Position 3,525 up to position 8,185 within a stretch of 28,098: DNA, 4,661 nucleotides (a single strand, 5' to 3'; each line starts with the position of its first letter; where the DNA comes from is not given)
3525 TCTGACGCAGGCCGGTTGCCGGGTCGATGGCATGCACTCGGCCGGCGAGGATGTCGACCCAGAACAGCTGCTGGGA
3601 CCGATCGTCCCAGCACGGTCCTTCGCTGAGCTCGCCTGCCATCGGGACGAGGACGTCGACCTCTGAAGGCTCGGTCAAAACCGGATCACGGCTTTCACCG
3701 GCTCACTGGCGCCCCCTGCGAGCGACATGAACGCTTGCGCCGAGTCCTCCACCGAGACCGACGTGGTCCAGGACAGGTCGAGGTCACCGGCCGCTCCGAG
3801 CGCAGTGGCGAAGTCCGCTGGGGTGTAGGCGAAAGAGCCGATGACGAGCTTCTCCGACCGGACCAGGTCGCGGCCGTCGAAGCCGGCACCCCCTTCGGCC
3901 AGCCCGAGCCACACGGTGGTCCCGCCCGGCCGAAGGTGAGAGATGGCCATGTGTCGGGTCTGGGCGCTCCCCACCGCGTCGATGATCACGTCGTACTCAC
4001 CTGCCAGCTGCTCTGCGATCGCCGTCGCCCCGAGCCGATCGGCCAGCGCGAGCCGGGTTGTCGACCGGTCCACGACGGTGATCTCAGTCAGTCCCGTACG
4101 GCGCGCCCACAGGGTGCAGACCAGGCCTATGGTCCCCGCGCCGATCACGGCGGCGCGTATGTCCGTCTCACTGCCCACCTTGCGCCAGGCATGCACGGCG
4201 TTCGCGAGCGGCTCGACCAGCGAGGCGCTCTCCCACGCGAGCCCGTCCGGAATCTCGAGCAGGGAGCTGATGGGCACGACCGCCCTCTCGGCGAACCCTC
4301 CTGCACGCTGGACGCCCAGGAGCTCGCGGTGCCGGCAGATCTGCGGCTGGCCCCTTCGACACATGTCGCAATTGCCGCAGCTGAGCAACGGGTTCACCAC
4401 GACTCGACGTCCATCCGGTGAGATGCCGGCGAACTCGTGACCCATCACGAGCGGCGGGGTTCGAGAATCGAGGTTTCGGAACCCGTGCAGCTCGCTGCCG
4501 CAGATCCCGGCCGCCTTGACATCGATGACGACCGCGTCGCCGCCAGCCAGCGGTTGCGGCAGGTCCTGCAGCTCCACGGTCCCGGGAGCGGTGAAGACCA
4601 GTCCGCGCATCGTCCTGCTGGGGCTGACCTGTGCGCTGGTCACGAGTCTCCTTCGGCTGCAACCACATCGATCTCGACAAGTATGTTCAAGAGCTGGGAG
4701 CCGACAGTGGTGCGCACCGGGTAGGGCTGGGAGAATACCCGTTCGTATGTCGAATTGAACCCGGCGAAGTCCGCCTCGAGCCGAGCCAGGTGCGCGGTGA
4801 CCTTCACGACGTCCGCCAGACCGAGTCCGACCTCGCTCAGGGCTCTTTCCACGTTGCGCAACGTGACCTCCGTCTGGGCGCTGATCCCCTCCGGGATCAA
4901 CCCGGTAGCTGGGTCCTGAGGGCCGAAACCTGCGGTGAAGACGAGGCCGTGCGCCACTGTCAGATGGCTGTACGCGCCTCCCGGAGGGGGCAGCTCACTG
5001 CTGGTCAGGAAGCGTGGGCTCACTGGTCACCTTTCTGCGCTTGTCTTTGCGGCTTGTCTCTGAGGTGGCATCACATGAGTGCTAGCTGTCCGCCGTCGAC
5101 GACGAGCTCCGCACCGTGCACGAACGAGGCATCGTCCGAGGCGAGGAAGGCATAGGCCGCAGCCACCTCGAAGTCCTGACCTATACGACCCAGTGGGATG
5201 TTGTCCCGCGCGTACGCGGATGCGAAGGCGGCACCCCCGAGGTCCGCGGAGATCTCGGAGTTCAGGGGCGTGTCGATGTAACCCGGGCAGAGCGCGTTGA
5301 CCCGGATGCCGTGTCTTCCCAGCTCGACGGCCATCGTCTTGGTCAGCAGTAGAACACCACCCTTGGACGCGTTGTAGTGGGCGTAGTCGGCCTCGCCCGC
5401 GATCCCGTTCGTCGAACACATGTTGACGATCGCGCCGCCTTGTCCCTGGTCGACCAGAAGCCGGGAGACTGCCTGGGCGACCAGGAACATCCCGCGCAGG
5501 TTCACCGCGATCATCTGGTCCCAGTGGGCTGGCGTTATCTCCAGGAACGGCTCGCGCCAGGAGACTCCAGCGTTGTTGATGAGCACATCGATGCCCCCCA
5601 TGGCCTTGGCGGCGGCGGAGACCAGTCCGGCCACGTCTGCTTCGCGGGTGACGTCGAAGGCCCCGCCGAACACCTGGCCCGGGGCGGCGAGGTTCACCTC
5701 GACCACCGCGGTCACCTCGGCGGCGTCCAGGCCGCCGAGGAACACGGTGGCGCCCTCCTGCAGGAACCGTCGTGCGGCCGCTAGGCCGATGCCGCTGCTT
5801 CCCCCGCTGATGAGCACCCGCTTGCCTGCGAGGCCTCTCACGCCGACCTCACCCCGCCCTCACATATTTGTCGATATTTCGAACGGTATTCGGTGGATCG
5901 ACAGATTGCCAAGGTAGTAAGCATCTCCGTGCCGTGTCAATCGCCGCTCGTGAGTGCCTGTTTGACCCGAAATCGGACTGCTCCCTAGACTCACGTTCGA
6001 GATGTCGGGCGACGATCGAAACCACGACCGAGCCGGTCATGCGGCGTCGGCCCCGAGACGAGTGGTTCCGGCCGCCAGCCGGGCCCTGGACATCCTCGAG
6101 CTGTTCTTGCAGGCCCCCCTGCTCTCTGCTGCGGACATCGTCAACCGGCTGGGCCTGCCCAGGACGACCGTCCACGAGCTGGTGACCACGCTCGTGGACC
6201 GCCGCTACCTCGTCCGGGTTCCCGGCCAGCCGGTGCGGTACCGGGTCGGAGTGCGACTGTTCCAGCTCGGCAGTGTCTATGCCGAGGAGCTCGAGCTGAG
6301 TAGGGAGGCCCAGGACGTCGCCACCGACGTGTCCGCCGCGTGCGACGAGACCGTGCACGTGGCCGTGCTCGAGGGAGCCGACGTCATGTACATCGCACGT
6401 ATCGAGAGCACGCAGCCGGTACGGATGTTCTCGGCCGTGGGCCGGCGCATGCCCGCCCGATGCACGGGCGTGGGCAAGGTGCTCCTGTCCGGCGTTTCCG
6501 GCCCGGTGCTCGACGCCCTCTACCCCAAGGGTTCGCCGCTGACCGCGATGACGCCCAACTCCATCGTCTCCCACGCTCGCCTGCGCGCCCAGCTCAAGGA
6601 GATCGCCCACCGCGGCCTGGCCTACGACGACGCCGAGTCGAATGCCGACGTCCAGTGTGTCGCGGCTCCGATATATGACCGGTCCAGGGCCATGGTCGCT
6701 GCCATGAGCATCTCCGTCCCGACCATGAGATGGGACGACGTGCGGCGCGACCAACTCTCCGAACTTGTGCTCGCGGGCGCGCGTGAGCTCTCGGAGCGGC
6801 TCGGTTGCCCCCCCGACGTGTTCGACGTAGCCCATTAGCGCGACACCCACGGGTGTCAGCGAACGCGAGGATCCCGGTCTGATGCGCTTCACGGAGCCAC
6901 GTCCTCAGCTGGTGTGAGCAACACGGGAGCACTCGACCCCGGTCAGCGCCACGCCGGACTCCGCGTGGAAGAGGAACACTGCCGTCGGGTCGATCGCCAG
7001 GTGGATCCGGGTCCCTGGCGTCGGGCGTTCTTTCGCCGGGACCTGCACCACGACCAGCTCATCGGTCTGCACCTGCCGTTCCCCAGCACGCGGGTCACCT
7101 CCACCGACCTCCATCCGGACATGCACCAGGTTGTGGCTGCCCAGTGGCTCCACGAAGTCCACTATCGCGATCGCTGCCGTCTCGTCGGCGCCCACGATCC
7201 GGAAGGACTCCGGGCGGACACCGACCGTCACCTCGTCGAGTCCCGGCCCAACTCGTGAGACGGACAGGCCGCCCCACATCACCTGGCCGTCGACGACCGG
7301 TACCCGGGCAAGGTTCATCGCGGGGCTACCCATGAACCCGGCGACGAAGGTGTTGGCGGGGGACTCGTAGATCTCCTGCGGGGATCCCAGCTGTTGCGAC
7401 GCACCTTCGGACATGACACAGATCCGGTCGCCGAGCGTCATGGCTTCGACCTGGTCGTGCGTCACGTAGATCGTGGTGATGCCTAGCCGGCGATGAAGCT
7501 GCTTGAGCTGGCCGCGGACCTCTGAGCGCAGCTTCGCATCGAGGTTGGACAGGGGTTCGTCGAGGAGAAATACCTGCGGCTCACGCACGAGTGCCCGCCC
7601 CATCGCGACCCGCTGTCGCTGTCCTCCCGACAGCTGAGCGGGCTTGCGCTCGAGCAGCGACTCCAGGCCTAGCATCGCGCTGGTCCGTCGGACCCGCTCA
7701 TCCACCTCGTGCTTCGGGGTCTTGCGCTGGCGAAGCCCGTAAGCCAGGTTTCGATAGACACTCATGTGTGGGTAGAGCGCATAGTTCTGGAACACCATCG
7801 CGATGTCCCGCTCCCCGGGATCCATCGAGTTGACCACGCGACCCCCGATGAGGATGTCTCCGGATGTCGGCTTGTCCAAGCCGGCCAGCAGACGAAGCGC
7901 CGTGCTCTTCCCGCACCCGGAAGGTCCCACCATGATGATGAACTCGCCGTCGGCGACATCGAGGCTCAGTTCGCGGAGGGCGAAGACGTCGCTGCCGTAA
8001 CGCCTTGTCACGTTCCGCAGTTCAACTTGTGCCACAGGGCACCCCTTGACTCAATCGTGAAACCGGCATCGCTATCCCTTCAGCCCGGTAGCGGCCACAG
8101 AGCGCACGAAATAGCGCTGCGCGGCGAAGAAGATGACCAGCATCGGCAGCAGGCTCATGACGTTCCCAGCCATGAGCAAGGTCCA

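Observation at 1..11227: Co-regulated cluster that reads as a non-phosphorylative amino-sugar (e.g. galactosamine/glucosamine) oxidation-deamination pathway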

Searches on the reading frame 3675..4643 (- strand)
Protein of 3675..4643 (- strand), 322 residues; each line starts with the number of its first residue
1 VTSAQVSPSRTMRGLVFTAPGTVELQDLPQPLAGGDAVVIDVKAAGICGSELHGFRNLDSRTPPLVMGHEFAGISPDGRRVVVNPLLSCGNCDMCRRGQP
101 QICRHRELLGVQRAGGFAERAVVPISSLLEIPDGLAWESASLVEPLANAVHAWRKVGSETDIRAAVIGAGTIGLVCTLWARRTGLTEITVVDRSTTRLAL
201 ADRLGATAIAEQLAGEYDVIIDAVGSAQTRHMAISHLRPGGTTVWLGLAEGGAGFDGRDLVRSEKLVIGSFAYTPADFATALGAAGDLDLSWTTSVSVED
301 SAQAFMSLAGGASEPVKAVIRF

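Call 4: search_protein_families(library=pfam, proteins=[window:3675-4643:-])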
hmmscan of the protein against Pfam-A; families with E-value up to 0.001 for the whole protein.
window:3675-4643:- (322 aa): 4 families
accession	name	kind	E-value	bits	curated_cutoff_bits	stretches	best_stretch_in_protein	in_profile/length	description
PF08240.17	ADH_N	-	2.3e-19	70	23.5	1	36-133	3-104/104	Alcohol dehydrogenase GroES-like domain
PF00107.32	ADH_zinc_N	-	1.1e-17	64.7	31.8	1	172-282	2-124/129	Zinc-binding dehydrogenase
PF16912.11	Glu_dehyd_C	-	8.6e-15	55.2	34.9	1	140-305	4-198/211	Glucose dehydrogenase C-terminus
PF13602.12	ADH_zinc_N_2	-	0.00043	21.7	27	0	208-311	13-126/134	Zinc-binding dehydrogenase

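Call 7: search_protein_families(library=ncbifam, proteins=[window:3675-4643:-])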
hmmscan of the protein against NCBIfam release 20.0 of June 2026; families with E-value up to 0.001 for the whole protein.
window:3675-4643:- (322 aa): 21 families
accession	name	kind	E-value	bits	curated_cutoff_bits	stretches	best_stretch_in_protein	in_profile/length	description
NF003808.0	PRK05396.1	equivalog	1.5e-36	126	380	1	22-257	12-273/341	L-threonine 3-dehydrogenase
NF007489.0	PRK10083.1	equivalog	5.5e-35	120.9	376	1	13-209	2-210/339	Zn-dependent oxidoreductase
TIGR00692.1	tdh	equivalog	1.4e-34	119.7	458.35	1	23-227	11-228/340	L-threonine 3-dehydrogenase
NF041097.1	keto_inos_dh_IolM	equivalog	1.9e-30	105.8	450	1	9-290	26-357/389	scyllo-inosose 3-dehydrogenase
NF007642.0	PRK10309.1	equivalog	4.7e-29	101.7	550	1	12-211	1-211/347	galactitol-1-phosphate 5-dehydrogenase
NF007375.0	PRK09880.1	equivalog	9e-28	97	469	1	36-282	28-300/344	L-idonate 5-dehydrogenase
TIGR03366.1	HpnZ_proposed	hypoth_equivalog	7e-26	91.2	328.1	1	33-282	4-290/315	putative phosphonate catabolism associated alcohol dehydrogenase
NF010344.0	PRK13771.1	subfamily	2.2e-23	82.8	349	1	16-248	5-256/334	putative alcohol dehydrogenase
NF041172.1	AcrlCoa_red_Thmprot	equivalog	2.9e-18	65.9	500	1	12-254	1-263/334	acryloyl-CoA reductase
TIGR03201.1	dearomat_had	equivalog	1.1e-17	64.2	338.65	1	18-208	5-213/349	6-hydroxycyclohex-1-ene-1-carbonyl-CoA dehydrogenase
NF006940.0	PRK09422.1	equivalog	8.5e-17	61.1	344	1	20-286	9-301/338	alcohol dehydrogenase AdhP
NF047908.1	AldhRedAhr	equivalog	7.5e-16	57.9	470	1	34-286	27-299/335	NADPH-dependent aldehyde reductase Ahr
TIGR03989.1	Rxyl_3153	subfamily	1e-13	51.3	440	2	34-104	25-106/370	NDMA-dependent alcohol dehydrogenase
TIGR03451.1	mycoS_dep_FDH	equivalog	1.2e-12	47.4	512.9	1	22-248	13-277/358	S-(hydroxymethyl)mycothiol dehydrogenase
TIGR01202.1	bchC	equivalog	3.7e-10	39.4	291.25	1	115-307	101-295/308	chlorophyll synthesis pathway protein BchC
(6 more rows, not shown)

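Call 40: search_solved_structures(query=window:3675-4643:-, max_evalue=1e-20)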
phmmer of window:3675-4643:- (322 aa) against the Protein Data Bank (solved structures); distinct sequences matched with E-value up to 1e-20: 14.
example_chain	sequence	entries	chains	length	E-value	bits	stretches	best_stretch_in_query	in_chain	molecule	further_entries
8wwd_A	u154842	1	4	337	2.4e-51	177.9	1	10-317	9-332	Zinc-containing alcohol dehydrogenase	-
4ej6_A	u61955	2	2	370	1.1e-35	126.5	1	12-304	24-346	Putative zinc-binding dehydrogenase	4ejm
2dq4_A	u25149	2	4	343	2.5e-28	102.3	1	13-291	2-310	L-threonine 3-dehydrogenase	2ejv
4ilk_A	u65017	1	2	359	4.5e-26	94.9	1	11-207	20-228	Starvation sensing protein rspB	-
2d8a_A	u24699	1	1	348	6.2e-26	94.5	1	12-262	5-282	Probable L-threonine 3-dehydrogenase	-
2dfv_A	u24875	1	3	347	7.2e-26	94.3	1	12-261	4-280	Probable L-threonine 3-dehydrogenase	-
6isv_A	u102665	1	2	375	3.4e-25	92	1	10-280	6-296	Acetophenone reductase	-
5vm2_A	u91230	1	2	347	3.3e-24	88.8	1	16-274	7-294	Alcohol dehydrogenase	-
4a2c_A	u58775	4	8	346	1e-22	83.9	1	31-207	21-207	GALACTITOL-1-PHOSPHATE 5-DEHYDROGENASE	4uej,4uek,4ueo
7y9p_A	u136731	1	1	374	1.9e-22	83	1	24-284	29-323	Xylitol dehydrogenase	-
5kia_A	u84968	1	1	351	8.5e-22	80.9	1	20-210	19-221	L-threonine 3-dehydrogenase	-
1rjw_A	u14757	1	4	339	3.6e-21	78.8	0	23-286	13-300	Alcohol dehydrogenase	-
3pii_A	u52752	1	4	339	6.3e-21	78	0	23-286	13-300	Alcohol dehydrogenase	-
5k1s_A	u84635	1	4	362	7.3e-21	77.8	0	17-308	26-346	Oxidoreductase, zinc-binding dehydrogenase family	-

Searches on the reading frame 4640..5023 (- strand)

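Call 4: search_protein_families(library=pfam, proteins=[window:4640-5023:-])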
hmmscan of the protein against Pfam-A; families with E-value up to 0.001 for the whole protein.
window:4640-5023:- (127 aa): 1 family
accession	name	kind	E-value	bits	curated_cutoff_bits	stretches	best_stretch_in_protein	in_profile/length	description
PF01042.26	Ribonuc_L-PSP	-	3.8e-22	79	27.3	1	12-123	5-120/121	Endoribonuclease L-PSP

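Call 7: search_protein_families(library=ncbifam, proteins=[window:4640-5023:-])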
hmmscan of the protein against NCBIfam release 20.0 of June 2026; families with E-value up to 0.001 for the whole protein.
window:4640-5023:- (127 aa): 3 families
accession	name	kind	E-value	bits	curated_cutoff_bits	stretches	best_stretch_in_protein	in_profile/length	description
TIGR00004.1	TIGR00004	subfamily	6.7e-20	71.5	106.25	1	7-123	5-124/125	Rid family detoxifying hydrolase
NF008490.0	PRK11401.1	equivalog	4.6e-11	42.7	222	1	18-120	17-123/129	enamine/imine deaminase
TIGR03610.1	RutC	equivalog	1.1e-05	25.5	169.1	1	13-122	13-124/127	pyrimidine utilization protein C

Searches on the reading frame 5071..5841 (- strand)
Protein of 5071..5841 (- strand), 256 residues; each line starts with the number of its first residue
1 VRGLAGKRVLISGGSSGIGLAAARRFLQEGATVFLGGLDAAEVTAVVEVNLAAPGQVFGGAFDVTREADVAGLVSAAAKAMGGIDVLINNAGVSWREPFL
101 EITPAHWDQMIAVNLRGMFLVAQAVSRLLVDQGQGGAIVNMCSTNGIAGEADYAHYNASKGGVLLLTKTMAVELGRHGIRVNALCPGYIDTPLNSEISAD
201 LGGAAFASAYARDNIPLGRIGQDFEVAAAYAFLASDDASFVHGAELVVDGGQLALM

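Call 4: search_protein_families(library=pfam, proteins=[window:5071-5841:-])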
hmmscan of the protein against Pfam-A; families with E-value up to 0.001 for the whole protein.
window:5071-5841:- (256 aa): 4 families
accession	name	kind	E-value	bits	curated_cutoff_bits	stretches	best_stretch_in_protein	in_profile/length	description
PF13561.12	adh_short_C2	-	4.6e-64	216.7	27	1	16-251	6-234/236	Enoyl-(Acyl carrier protein) reductase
PF00106.31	adh_short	-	4.6e-57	193.1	26.6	1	7-200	1-193/195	short chain dehydrogenase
PF08659.16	KR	-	4.5e-10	40.2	22.6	1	9-159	3-152/180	KR domain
PF23441.1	SDR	-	3e-06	27.2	27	1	4-253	5-256/258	SDR-like rossmann domain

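Call 7: search_protein_families(library=ncbifam, proteins=[window:5071-5841:-])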
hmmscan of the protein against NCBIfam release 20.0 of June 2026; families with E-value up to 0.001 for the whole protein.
window:5071-5841:- (256 aa): 232 families (the best 25 are shown)
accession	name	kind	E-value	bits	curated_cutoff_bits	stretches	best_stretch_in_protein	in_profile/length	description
NF005559.1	PRK07231.1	subfamily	4e-68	229.6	215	1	4-253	2-248/249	glucose 1-dehydrogenase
NF052558.1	MBtsdlDhBudC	equivalog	2.1e-63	214.2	270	1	5-254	2-243/250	meso-2,3-butanediol dehydrogenase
NF004791.0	PRK06138.1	equivalog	6.3e-63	212.4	312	1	4-254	3-251/252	SDR family oxidoreductase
NF004198.0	PRK05653.1-3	equivalog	9.5e-61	205.4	296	1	4-252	5-246/248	3-oxoacyl-ACP reductase FabG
NF009466.0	PRK12826.1-2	subfamily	1.6e-58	198.1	222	1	7-253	4-245/248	3-oxoacyl-ACP reductase FabG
TIGR01830.1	3oxo_ACP_reduc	equivalog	3.7e-58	197.1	297.75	1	9-251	1-237/239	3-oxoacyl-[acyl-carrier-protein] reductase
NF005472.0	PRK07067.1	equivalog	4e-57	193.7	338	1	4-253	4-255/257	L-iditol 2-dehydrogenase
NF006493.1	PRK08936.1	subfamily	4.2e-57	193.4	420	1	3-252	4-250/261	glucose-1-dehydrogenase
NF004818.0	PRK06172.1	equivalog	3.3e-56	190.4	336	1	4-254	5-252/253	SDR family oxidoreductase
NF005309.0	PRK06841.1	subfamily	5.7e-56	189.8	286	1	4-251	13-251/255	GolD/DthD family dehydrogenase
NF006070.0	PRK08213.1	subfamily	4e-55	187.1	279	1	4-253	10-257/259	gluconate 5-dehydrogenase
NF005067.0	PRK06484.1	equivalog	3e-54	184.5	713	1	6-253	9-252/524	short chain dehydrogenase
NF005473.0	PRK07069.1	equivalog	3.2e-54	184.2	339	1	3-253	7-260/262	SDR family oxidoreductase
NF053807.1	RhamDHLra1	equivalog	5.2e-54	183.6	400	1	4-252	2-247/252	L-rhamnose 1-dehydrogenase Lra1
NF009093.0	PRK12429.1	subfamily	3.4e-53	180.6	258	1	4-253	3-257/259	3-hydroxybutyrate dehydrogenase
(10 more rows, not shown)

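Call 39: search_solved_structures(query=window:5071-5841:-, max_evalue=1e-40)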
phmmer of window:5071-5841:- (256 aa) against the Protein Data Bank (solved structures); distinct sequences matched with E-value up to 1e-40: 43.
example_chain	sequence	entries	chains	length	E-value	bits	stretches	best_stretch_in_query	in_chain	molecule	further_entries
5itv_A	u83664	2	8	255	5.3e-50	173.3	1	3-254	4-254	Dihydroanticapsin 7-dehydrogenase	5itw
4wec_A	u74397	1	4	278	4.7e-46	160.4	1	3-251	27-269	Short chain dehydrogenase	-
3ay7_A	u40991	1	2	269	1.1e-45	159.1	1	4-252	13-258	Glucose 1-dehydrogenase 4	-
3aus_A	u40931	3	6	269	1.1e-45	159.1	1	4-252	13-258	Glucose 1-dehydrogenase 4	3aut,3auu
3ay6_A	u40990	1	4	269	1.1e-45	159.1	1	4-252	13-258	Glucose 1-dehydrogenase 4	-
4egf_A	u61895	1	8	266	1.6e-45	158.6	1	4-252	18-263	L-xylulose reductase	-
4nbv_A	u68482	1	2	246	5e-45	157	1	4-252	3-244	3-oxoacyl-[acyl-carrier-protein] reductase putative short-chain dehydrogenases/reductases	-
4ni5_A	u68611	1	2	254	6.5e-45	156.6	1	6-254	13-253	Oxidoreductase, short-chain dehydrogenase/reductase family protein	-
4i5g_A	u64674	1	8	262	2.8e-44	154.6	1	4-252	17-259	Alclohol dehydrogenase/short-chain dehydrogenase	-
8w0o_A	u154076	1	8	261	6.4e-44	153.4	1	4-252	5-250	Dehydrogenase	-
1rwb_A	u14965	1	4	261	9e-44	152.9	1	3-252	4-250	Glucose 1-dehydrogenase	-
4bms_A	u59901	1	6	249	1.9e-43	151.8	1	4-252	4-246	ALCLOHOL DEHYDROGENASE/SHORT-CHAIN DEHYDROGENASE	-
4bmn_A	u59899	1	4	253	2e-43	151.7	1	4-252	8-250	ALCLOHOL DEHYDROGENASE/SHORT-CHAIN DEHYDROGENASE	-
8w0n_A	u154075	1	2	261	2.2e-43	151.6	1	4-252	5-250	IRED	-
6ihi_A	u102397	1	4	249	2.3e-43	151.6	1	4-252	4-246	Alclohol dehydrogenase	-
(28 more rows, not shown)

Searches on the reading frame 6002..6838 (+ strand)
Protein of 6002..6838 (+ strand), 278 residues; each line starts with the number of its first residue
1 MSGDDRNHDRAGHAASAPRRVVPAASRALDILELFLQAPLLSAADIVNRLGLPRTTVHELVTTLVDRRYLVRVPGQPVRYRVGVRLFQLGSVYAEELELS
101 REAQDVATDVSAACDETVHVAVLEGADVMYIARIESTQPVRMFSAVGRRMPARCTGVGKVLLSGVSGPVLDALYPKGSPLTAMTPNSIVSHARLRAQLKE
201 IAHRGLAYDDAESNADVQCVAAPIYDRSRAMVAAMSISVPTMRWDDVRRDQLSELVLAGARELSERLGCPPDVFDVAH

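Call 4: search_protein_families(library=pfam, proteins=[window:6002-6838:+])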
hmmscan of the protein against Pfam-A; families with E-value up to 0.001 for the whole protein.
window:6002-6838:+ (278 aa): 5 families
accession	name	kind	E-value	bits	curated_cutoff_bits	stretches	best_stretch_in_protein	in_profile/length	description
PF01614.24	IclR_C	-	9.5e-43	146.2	24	1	93-264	3-173/174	Bacterial transcriptional regulator IclR C-terminal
PF09339.16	HTH_IclR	-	2.1e-13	50.3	22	1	24-74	1-52/52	IclR helix-turn-helix domain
PF12802.13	MarR_2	-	5.6e-07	30.1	27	1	28-74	7-54/61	MarR family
PF13412.12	HTH_24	-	0.00011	22.1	21.9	1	29-68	6-45/48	Winged helix-turn-helix DNA-binding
PF01978.25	TrmB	-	0.00026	21.2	25.6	0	41-81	23-63/68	Sugar-specific transcriptional regulator TrmB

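Call 7: search_protein_families(library=ncbifam, proteins=[window:6002-6838:+])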
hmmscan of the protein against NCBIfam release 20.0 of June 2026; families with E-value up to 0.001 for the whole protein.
window:6002-6838:+ (278 aa): 8 families
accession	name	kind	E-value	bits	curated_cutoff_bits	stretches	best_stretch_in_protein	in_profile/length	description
NF045644.1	TransRegBhcR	equivalog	1.5e-47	162.1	350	1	16-268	16-266/267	HTH-type transcriptional regulator BhcR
NF011671.1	PRK15090.1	equivalog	8.4e-40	136.6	275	1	25-268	13-254/256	DNA-binding transcriptional regulator KdgR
TIGR02431.1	pcaR_pcaU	subfamily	6.3e-36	124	284.75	1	22-249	5-231/248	beta-ketoadipate pathway transcriptional regulators, PcaR/PcaU/PobR family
NF008601.2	PRK11569.1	equivalog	4e-33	114.7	380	1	10-268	14-273/276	glyoxylate bypass operon transcriptional repressor IclR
NF007548.0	PRK10163.1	equivalog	8.9e-26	90.6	406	1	6-270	5-268/271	HTH-type transcriptional repressor AllR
NF007339.0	PRK09834.1-1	equivalog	9e-11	41.6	299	1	13-236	11-234/271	DNA-binding transcriptional regulator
NF007342.0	PRK09834.1-4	equivalog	1.3e-07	30.9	251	1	21-151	10-140/263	DNA-binding transcriptional regulator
NF007341.0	PRK09834.1-3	equivalog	0.00085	18.5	269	0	40-237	27-227/274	DNA-binding transcriptional regulator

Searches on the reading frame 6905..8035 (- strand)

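Call 4: search_protein_families(library=pfam, proteins=[window:6905-8035:-])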
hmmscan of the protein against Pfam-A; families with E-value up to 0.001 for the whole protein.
window:6905-8035:- (376 aa): 6 families
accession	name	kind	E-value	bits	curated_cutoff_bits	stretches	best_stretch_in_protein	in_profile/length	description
PF00005.33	ABC_tran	-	5.5e-33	114.9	25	1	20-162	1-136/137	ABC transporter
PF08402.16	TOBE_2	-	4.5e-10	39.9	21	1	271-311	1-41/76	TOBE domain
PF13304.12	AAA_21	-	1.9e-08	35.2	27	1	100-195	202-300/304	AAA domain, putative AbiEii toxin, Type IV TA system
PF17912.7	OB_MalK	-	0.00016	22.9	27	0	236-278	1-53/53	MalK OB fold domain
PF02463.25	SMC_N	-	0.00041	20.3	40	0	111-200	113-206/220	RecF/RecN/SMC N terminal domain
PF03215.21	Rad17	-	0.00077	19.9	23.8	0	23-56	38-71/186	Rad17 P-loop domain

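Call 7: search_protein_families(library=ncbifam, proteins=[window:6905-8035:-])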
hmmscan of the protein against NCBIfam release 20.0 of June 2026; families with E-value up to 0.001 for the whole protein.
window:6905-8035:- (376 aa): 187 families (the best 25 are shown)
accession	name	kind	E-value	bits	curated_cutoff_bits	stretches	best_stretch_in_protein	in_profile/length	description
NF008653.0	PRK11650.1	subfamily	2e-136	454.7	432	1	1-361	1-352/357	sn-glycerol-3-phosphate ABC transporter ATP-binding protein UgpC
NF008233.0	PRK11000.1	equivalog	4.3e-107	358.1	568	1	1-310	1-320/369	maltose/maltodextrin ABC transporter ATP-binding protein MalK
TIGR03265.1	PhnT2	equivalog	4.7e-96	322.1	457.7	1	3-309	4-313/353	putative 2-aminoethylphosphonate ABC transporter ATP-binding protein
NF006987.0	PRK09452.1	equivalog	7.8e-95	317.7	482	1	4-246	18-259/378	spermidine/putrescine ABC transporter ATP-binding protein PotA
NF040933.2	ABC_arch_GlcV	equivalog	4e-92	308.8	450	1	3-288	2-296/357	glucose ABC transporter ATP-binding protein GlcV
NF043075.1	MMSYN1_0197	equivalog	6.3e-92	308.1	550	1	4-304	3-304/341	spermidine/putrescine ABC transporter ATP-binding protein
TIGR01187.1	potA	subfamily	4.3e-89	298.8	355.6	1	35-312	1-290/325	polyamine ABC transporter ATP-binding protein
NF008513.0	PRK11432.1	equivalog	4.7e-86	288.9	496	1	4-307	7-312/351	ferric ABC transporter ATP-binding protein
TIGR00968.1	3a0106s01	subfamily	1.3e-82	276.9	342.75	1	5-237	2-233/237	sulfate ABC transporter ATP-binding protein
NF040840.2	tungstate_WtpC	equivalog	2.9e-79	266.8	440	1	6-281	4-279/347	tungstate ABC transporter ATP-binding protein WtpC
TIGR03258.1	PhnT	equivalog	2.6e-78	263.6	499.15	1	4-245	9-250/359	2-aminoethylphosphonate ABC transport system ATP-binding subunit PhnT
NF008621.0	PRK11607.1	equivalog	1.1e-74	251.5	613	1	4-240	20-255/377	putrescine ABC transporter ATP-binding subunit PotG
NF008105.0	PRK10851.1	equivalog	1.2e-71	241.3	502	1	4-248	3-248/362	sulfate/thiosulfate ABC transporter ATP-binding protein CysA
TIGR01186.1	proV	subfamily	1e-64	218.9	326.6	1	19-237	8-232/363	betaine/proline/choline family ABC transporter ATP-binding protein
TIGR02142.1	modC_ABC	equivalog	1.1e-54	186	285.05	1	23-227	16-224/353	molybdenum ABC transporter ATP-binding protein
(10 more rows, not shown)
